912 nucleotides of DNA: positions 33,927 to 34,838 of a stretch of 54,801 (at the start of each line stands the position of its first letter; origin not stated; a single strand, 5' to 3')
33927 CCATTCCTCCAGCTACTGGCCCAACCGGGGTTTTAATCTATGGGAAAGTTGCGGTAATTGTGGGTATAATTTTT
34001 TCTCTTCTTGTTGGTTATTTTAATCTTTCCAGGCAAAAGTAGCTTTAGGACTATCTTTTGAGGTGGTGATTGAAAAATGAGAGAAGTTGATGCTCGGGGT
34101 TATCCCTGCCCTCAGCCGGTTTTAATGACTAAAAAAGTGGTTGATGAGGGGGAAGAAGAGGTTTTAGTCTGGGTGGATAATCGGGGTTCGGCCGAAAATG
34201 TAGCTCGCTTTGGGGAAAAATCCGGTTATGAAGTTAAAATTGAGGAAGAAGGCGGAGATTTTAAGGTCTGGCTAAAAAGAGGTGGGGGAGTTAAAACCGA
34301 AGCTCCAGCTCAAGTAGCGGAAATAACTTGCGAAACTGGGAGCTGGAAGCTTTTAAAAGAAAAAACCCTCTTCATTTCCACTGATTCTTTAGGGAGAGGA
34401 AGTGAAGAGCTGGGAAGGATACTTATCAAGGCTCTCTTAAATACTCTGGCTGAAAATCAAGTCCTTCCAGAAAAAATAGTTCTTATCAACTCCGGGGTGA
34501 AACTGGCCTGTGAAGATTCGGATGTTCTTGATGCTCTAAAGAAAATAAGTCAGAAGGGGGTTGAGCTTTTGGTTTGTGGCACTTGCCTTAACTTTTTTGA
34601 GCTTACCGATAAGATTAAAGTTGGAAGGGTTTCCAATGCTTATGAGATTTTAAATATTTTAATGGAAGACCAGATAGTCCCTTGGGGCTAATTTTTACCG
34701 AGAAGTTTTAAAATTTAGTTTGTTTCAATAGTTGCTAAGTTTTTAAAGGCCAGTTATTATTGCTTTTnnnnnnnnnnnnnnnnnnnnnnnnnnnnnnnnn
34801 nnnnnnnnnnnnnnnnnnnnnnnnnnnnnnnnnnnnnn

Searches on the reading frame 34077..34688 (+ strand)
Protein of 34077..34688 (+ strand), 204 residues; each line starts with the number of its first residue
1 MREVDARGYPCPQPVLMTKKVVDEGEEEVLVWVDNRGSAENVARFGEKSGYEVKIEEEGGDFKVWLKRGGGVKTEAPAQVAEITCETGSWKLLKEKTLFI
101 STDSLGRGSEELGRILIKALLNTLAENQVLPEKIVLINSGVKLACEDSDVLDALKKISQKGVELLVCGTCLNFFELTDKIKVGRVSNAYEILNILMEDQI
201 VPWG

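Call 63: search_protein_families(library=pfam, max_evalue=0.00001, proteins=[window:34077-34688:+])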
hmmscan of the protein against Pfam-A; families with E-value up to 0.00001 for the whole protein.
window:34077-34688:+ (204 aa): 1 family
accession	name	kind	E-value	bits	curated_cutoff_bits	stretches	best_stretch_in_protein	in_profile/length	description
PF01206.22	TusA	-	2.5e-18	66.1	28.6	1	2-67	1-69/70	Sulfurtransferase TusA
